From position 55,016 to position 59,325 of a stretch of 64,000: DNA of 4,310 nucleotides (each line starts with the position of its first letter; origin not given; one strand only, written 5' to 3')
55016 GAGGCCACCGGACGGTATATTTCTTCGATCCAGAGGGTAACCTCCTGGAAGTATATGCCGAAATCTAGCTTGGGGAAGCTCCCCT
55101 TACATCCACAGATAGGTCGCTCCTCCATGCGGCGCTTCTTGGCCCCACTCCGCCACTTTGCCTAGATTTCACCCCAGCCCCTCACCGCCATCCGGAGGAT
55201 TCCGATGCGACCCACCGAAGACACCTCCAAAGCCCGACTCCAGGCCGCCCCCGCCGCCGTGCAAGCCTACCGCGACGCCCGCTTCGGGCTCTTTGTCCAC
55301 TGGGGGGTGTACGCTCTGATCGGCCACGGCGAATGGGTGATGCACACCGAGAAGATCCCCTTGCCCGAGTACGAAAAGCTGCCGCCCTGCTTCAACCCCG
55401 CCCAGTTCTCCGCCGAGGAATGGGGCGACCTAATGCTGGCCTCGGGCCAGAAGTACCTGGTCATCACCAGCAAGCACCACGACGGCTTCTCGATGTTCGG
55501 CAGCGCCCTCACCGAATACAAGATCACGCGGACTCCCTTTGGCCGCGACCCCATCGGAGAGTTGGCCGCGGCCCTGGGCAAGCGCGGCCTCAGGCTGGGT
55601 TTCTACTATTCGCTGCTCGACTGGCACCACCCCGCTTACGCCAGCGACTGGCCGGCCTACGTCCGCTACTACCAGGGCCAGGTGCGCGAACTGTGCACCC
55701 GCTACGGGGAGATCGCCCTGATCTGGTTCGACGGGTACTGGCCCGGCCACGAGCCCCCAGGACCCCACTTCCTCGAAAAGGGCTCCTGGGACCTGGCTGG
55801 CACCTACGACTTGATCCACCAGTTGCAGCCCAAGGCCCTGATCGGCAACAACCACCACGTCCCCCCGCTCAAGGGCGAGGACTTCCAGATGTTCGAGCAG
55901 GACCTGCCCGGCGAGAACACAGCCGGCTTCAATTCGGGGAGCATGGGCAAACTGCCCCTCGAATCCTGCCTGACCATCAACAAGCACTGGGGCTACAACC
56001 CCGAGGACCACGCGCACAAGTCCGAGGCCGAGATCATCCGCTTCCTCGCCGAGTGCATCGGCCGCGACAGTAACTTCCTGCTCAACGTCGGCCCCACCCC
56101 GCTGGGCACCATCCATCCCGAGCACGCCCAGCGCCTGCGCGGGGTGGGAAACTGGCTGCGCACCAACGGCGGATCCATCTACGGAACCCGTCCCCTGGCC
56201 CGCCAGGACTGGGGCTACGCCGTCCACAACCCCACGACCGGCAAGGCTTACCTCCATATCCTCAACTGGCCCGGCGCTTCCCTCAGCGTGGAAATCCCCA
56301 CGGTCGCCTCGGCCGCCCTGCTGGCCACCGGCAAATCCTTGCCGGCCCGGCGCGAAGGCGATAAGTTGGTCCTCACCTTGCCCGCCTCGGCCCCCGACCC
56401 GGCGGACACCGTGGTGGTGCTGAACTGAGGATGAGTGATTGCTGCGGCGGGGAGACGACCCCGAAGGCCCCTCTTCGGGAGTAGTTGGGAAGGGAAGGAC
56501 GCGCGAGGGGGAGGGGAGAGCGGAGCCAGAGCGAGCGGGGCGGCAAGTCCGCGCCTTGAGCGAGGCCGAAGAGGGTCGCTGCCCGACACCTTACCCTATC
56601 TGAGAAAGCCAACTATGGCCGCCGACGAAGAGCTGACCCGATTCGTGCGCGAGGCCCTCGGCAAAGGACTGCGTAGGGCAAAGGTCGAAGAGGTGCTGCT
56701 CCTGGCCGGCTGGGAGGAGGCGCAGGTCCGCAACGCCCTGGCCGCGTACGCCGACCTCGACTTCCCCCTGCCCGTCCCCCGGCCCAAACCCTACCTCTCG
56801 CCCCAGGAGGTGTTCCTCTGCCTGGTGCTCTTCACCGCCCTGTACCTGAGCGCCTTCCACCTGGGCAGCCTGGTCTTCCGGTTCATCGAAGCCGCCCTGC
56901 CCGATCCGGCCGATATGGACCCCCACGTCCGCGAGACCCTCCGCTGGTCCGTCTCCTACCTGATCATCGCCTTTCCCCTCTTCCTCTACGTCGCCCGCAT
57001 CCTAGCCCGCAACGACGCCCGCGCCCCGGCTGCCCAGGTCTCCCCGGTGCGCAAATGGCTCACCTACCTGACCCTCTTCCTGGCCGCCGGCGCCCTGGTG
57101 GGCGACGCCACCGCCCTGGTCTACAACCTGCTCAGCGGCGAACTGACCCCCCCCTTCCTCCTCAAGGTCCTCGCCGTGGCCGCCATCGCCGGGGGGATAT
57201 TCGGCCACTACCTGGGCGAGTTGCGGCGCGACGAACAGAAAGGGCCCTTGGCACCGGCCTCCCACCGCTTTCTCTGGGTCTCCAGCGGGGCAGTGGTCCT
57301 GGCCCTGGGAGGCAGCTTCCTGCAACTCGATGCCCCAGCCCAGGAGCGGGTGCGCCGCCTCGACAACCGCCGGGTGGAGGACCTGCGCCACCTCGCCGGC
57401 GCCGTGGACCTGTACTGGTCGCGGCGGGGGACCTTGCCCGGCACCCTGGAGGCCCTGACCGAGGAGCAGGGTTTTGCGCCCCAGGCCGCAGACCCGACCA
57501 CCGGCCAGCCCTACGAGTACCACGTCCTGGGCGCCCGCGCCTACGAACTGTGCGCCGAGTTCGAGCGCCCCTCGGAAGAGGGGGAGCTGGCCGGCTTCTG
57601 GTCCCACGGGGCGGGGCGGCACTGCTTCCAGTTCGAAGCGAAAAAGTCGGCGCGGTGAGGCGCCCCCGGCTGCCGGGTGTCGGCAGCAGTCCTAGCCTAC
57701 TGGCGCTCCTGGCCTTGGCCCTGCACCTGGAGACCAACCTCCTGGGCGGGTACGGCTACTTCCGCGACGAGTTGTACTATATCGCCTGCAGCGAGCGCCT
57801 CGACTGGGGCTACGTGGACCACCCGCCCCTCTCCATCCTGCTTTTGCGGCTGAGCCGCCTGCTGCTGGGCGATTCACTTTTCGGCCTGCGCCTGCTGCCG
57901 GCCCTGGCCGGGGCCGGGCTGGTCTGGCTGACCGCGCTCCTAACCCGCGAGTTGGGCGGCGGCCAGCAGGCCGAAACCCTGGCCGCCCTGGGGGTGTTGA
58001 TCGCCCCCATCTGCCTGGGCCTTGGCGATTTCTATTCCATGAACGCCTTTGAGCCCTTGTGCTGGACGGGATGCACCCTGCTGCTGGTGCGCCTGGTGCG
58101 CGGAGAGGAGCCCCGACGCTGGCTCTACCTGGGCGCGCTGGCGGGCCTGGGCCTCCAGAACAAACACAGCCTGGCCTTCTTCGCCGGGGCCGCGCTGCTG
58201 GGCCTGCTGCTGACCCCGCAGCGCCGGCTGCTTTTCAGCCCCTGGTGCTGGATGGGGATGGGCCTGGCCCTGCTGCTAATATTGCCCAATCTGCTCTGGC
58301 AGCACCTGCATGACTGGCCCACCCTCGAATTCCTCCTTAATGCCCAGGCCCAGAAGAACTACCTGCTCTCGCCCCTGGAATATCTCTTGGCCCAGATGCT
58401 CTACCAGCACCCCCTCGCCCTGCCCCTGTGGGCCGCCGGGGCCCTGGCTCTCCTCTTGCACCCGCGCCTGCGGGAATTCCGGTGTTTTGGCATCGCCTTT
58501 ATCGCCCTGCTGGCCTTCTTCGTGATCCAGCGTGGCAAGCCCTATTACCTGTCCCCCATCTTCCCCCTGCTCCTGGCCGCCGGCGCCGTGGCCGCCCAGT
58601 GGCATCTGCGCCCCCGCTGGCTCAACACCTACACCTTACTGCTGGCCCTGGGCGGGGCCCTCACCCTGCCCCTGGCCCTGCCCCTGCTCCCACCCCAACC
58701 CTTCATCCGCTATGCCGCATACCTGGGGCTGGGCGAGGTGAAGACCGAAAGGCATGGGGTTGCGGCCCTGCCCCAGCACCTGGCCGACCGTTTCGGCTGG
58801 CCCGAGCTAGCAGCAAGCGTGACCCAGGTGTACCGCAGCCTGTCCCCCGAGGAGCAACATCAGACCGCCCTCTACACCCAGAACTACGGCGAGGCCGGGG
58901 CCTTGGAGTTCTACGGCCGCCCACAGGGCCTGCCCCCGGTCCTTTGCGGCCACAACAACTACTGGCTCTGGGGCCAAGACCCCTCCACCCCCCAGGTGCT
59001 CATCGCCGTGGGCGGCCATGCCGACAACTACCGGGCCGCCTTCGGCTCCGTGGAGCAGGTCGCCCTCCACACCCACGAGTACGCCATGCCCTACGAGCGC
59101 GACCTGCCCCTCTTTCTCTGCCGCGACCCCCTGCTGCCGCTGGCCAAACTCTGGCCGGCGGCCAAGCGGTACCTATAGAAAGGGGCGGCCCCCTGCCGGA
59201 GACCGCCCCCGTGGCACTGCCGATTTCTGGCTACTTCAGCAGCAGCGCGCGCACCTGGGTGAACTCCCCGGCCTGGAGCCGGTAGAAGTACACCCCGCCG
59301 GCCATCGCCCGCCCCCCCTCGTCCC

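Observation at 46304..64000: Gene-disrupting lesions are concentrated in accessory genes while a 21-kb housekeeping block is untouched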

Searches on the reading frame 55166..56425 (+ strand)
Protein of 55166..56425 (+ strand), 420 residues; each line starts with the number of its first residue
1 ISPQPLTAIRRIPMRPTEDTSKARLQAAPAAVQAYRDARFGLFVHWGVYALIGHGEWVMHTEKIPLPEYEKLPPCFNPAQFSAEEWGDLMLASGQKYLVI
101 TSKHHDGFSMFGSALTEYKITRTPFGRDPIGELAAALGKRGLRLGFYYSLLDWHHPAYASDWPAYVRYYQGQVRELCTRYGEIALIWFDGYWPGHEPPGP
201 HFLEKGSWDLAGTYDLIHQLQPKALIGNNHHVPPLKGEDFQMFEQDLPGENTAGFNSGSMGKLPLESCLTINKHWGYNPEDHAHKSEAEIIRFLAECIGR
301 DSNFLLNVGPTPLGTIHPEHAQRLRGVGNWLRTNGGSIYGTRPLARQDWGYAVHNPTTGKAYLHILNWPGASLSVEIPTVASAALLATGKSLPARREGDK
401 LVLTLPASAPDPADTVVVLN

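Call 8: search_protein_families(library=pfam, proteins=[window:55166-56425:+], max_evalue=0.01)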
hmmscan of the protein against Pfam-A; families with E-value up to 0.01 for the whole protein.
window:55166-56425:+ (420 aa): 1 family
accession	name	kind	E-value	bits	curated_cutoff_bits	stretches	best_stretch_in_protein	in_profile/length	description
PF01120.23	Alpha_L_fucos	-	1.3e-81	275.1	25.2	1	29-335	24-344/345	Alpha-L-fucosidase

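Call 10: find_encoding_contigs(protein=window:55205-56425:+, flank=10000, max_places=10)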
Protein window:55205-56425:+ (407 aa): 14 contigs read that carry it; 8 places shown.
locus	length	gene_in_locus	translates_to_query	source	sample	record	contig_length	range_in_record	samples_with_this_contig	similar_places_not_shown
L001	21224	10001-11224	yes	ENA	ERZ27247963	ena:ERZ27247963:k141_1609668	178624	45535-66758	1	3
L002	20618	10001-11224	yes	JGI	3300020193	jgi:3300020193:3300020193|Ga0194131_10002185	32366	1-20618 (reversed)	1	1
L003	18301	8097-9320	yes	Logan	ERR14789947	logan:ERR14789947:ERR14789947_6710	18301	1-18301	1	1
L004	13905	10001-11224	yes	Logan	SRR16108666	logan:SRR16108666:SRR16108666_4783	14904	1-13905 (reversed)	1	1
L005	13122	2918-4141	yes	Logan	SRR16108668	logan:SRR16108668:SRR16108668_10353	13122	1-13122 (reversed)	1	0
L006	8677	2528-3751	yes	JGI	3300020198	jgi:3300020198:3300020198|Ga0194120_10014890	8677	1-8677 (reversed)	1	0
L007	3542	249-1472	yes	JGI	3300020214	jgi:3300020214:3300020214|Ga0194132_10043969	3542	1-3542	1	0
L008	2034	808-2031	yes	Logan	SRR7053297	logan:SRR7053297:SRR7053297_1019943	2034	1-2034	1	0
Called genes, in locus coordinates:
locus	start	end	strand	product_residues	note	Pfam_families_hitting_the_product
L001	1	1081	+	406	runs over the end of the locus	PF00083:Sugar_tr, PF07690:MFS_1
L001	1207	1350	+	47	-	PF01120:Alpha_L_fucos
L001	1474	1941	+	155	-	PF01120:Alpha_L_fucos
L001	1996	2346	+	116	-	-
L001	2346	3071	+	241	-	PF00326:Peptidase_S9 (weak)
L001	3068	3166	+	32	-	-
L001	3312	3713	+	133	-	PF00891:Methyltransf_2 (weak), PF01209:Ubie_methyltran, PF13489:Methyltransf_23, PF05175:MTS, PF13847:Methyltransf_31, PF08241:Methyltransf_11, PF08242:Methyltransf_12, PF13649:Methyltransf_25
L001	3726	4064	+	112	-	-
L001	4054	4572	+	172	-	-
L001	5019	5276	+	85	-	-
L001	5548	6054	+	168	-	PF01872:RibD_C (weak)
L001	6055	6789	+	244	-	PF00797:Acetyltransf_2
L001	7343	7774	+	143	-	PF22666:Glyco_hydro_2_N2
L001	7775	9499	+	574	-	PF17786:Mannosidase_ig, PF17753:Ig_mannosidase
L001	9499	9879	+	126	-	PF00903:Glyoxalase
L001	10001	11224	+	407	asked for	PF01120:Alpha_L_fucos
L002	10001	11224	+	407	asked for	PF01120:Alpha_L_fucos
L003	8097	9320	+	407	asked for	PF01120:Alpha_L_fucos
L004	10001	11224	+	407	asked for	PF01120:Alpha_L_fucos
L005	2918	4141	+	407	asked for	PF01120:Alpha_L_fucos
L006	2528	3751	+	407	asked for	PF01120:Alpha_L_fucos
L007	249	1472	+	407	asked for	PF01120:Alpha_L_fucos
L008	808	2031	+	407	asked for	PF01120:Alpha_L_fucos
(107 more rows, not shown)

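Call 15: find_related_loci(query=window:55205-56425:+, collection=genome_contigs, flank=10000)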
Query window:55205-56425:+ (407 aa) in genome_contigs; peptide patterns used: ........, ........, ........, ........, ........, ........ (x = any residue, [..] = any of these).
257 stretches matched a pattern; 232 encode a relative of the query (tblastn E <= 1e-3); the best 80 are kept; 79 distinct loci.
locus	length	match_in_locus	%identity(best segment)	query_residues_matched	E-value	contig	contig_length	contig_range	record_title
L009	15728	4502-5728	87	1-407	0e+0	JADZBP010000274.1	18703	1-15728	MAG: Candidatus Latescibacterota bacterium isolate SJ679 c_000001553509, whole genome shotgun sequence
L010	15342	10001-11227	85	1-407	0e+0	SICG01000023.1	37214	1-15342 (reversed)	MAG: Candidatus Latescibacterota bacterium isolate Baikal-deep-G198 BACOMB-C4785, whole genome shotgun sequence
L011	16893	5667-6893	73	1-407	0e+0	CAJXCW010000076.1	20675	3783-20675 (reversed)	TPA_asm: uncultured bacterium isolate ERR599008_bin.45_MetaBAT_v2.12.1_MAG genome assembly, contig: NODE_2653_length_206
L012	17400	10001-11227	66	1-407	0e+0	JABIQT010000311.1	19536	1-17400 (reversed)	MAG: Candidatus Latescibacterota bacterium isolate SI072_bin148 k141_899075, whole genome shotgun sequence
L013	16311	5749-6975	64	1-407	0e+0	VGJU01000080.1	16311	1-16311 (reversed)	MAG: Candidatus Zixiibacteriota bacterium isolate K_Offshore_80m_m2_058 K_Offshore_80m_m2_058_Ga0194132_10007448, whole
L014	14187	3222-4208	75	1-329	4e-176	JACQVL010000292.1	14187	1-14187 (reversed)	MAG: Candidatus Latescibacterota bacterium isolate NC_groundwater_1462_Ag_S-0.65um_62_34 S_p65_S5_coassembly_k141_458691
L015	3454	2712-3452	91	1-247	1e-162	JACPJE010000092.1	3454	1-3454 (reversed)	MAG: Candidatus Latescibacterota bacterium isolate NC_groundwater_459_Ag_B-0.1um_64_11 S34_3B_scaffold_227821, whole gen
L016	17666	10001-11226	80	1-407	3e-175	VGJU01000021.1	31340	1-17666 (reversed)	MAG: Candidatus Zixiibacteriota bacterium isolate K_Offshore_80m_m2_058 K_Offshore_80m_m2_058_Ga0194132_10002903, whole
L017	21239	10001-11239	52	5-407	3e-134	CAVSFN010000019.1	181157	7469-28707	MAG: uncultured proteobacterium isolate MFD01872.bin.1.293 genome assembly, contig: contig_59551, whole genome shotgun s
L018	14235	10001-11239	52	5-407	2e-134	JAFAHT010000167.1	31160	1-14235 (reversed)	MAG: Planctomycetaceae bacterium isolate CP_BE_BS_28 BE_BS_k147_12909248, whole genome shotgun sequence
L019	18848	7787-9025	51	5-407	6e-132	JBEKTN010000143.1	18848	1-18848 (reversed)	MAG: Isosphaeraceae bacterium isolate SPRUCE 559 SPRUCE_559_143, whole genome shotgun sequence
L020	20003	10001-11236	49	4-406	4e-131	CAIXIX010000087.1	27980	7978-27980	MAG: uncultured Chthonomonas sp. isolate AM-2014_bin-3721 genome assembly, contig: bin-3721:087/614, whole genome shotgu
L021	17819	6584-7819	49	6-406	9e-131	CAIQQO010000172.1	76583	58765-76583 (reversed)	uncultured bacterium isolate LJ_bin-0733 genome assembly, contig: bin-0733:172/497, whole genome shotgun sequence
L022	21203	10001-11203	54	17-407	2e-130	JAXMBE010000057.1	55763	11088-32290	MAG: Isosphaeraceae bacterium isolate STL-PLA28 C1.179.fa-57, whole genome shotgun sequence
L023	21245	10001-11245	52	5-407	4e-130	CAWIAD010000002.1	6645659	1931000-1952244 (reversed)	MAG: uncultured Planctomycetaceae bacterium isolate MFD09495.bin.1.18 genome assembly, contig: contig_777, whole genome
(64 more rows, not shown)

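Call 28: find_related_loci(query=window:55205-56425:+, collection=metagenome_contigs, flank=10000)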
Query window:55205-56425:+ (407 aa) in metagenome_contigs; peptide patterns used: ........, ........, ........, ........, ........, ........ (x = any residue, [..] = any of these).
295 stretches matched a pattern; 261 encode a relative of the query (tblastn E <= 1e-3); the best 80 are kept; 80 distinct loci.
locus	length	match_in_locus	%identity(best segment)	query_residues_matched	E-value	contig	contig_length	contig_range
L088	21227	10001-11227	86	1-407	0e+0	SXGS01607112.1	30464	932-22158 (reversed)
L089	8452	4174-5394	76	1-407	0e+0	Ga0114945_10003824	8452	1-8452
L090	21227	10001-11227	72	1-407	0e+0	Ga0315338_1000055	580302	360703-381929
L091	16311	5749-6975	64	1-407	0e+0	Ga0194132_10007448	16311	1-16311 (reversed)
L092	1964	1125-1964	68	1-280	5e-146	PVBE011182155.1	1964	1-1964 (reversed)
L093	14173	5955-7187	52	5-405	1e-132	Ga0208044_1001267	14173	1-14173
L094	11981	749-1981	52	5-405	1e-132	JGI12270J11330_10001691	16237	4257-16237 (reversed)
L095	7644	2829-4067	51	5-407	4e-132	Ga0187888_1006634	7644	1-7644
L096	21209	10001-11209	50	14-406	1e-130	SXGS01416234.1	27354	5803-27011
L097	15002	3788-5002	50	14-407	7e-131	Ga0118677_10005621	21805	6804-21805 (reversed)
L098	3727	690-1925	49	4-406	2e-133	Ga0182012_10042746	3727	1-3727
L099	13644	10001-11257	50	10-407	4e-130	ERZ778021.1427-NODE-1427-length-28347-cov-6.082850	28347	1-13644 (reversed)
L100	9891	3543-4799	50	10-407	4e-130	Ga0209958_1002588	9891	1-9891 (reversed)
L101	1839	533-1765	51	5-405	5e-139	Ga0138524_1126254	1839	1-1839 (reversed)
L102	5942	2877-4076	50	16-406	1e-128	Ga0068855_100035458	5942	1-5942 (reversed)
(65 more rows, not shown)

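Call 43: search_protein_families(library=pfam, proteins=[L088:3786-5363:+, L088:14682-20204:-, L088:2999-3775:+, L009:524-2290:+], max_evalue=0.01)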
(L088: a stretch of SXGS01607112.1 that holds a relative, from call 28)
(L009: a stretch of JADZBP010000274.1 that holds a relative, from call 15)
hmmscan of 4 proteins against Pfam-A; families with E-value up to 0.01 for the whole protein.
L088:3786-5363:+ (526 aa): 0 families

L088:14682-20204:- (1841 aa): 8 families
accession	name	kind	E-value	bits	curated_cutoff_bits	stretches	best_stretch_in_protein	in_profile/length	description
PF13205.12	Big_5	-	9.7e-13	49.2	23.6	1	696-791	3-105/105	Bacterial Ig-like domain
PF13860.13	FlgD_ig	-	1.1e-09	38.6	27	1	1769-1825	15-72/79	FlgD Ig-like domain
PF00963.24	Cohesin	-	6.6e-06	26.8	24.1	1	1227-1325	11-106/139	Cohesin domain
PF18914.6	DUF5666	-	0.00014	22.5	27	0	90-136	2-44/60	Domain of unknown function (DUF5666)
PF18962.6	Por_Secre_tail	-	0.00029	21.5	27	1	1758-1793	2-37/75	Secretion system C-terminal sorting domain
PF00404.24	Dockerin_1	-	0.0035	17.9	22.9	0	1550-1594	2-49/57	Dockerin type I domain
PF13585.12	CHU_C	-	0.0052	17.3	27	0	1773-1828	24-72/86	CHU_C Type IX secretion signal domain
PF13620.12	CarboxypepD_reg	-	0.0096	16.7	32.3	0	1101-1146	14-55/82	Carboxypeptidase regulatory-like domain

L088:2999-3775:+ (259 aa): 13 families
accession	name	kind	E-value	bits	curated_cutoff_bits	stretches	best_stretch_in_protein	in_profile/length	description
PF08241.18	Methyltransf_11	-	4.1e-19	69.5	21.2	1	39-136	1-95/95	Methyltransferase domain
PF13649.12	Methyltransf_25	-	9.1e-19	68.4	27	1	39-132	2-97/97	Methyltransferase domain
PF08242.18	Methyltransf_12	-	2.8e-18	66.9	30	1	39-134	1-98/98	Methyltransferase domain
PF13847.12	Methyltransf_31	-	2.9e-17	63.1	27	1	34-137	3-110/145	Methyltransferase domain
PF13489.12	Methyltransf_23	-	3.8e-14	53.2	27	1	25-189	11-160/164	Methyltransferase domain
PF01209.24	Ubie_methyltran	-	1.4e-06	28.3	20.1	1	22-135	35-150/233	ubiE/COQ5 methyltransferase family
PF00891.24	Methyltransf_2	-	2.7e-06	27.3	22.3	1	22-135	50-163/210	O-methyltransferase domain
PF05175.20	MTS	-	4.3e-06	26.9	23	1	27-133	24-135/170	Methyltransferase small domain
PF02390.23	Methyltransf_4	-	0.00038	20.4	24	1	38-93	5-60/173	Putative methyltransferase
PF02353.26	CMAS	-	0.00056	19.8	27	1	14-76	42-103/273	Mycolic acid cyclopropane synthetase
PF01728.25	FtsJ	-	0.0014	19.1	24.1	1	32-96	19-78/181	FtsJ-like methyltransferase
PF24675.1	NpmA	-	0.0065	16.2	60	0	34-78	23-67/214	16S rRNA (adenine(1408)-N(1))-methyltransferase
PF05401.17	NodS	-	0.0099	16.2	24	0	21-136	30-144/201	Nodulation protein S (NodS)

L009:524-2290:+ (589 aa): 1 family
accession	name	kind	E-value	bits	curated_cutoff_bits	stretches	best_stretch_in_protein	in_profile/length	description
PF07944.18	Beta-AFase-like_GH127_cat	-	0.0019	17.7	24.9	0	227-435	183-370/376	Beta-L-arabinofuranosidase, GH127 catalytic domain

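Call 45: search_solved_structures(query=L088:3786-5363:+, max_evalue=0.01)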
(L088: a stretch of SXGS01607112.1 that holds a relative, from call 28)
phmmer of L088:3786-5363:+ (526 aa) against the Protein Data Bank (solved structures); distinct sequences matched with E-value up to 0.01: 0.

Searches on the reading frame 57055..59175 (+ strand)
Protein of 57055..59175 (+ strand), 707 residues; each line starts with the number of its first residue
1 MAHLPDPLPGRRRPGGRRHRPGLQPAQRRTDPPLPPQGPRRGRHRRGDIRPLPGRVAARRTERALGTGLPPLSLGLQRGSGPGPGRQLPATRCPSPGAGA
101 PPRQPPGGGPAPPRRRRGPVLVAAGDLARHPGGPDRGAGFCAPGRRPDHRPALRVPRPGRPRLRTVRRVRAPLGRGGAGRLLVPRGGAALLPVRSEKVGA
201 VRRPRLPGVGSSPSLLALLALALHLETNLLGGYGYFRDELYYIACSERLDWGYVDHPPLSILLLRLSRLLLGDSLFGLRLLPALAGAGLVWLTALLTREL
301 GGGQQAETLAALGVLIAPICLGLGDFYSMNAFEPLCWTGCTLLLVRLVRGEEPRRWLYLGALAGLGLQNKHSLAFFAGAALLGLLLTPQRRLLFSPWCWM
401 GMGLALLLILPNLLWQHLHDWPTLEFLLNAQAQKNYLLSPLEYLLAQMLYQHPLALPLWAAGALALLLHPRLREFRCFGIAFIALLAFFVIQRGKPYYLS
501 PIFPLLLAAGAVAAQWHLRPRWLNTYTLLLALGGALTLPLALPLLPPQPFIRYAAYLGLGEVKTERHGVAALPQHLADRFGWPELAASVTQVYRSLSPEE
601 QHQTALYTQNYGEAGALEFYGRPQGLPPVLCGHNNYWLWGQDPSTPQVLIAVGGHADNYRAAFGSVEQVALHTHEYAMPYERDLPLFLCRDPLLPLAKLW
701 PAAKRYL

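Call 8: search_protein_families(library=pfam, proteins=[window:57055-59175:+], max_evalue=0.01)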
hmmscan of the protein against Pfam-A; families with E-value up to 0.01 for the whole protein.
window:57055-59175:+ (707 aa): 2 families
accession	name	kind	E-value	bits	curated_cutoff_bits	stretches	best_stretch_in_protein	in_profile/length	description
PF13231.12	PMT_2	-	7.8e-23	81.9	26.1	1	255-415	1-160/160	Dolichyl-phosphate-mannose-protein mannosyltransferase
PF02366.24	PMT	-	0.00039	20.5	22.7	1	273-413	80-231/245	Dolichyl-phosphate-mannose-protein mannosyltransferase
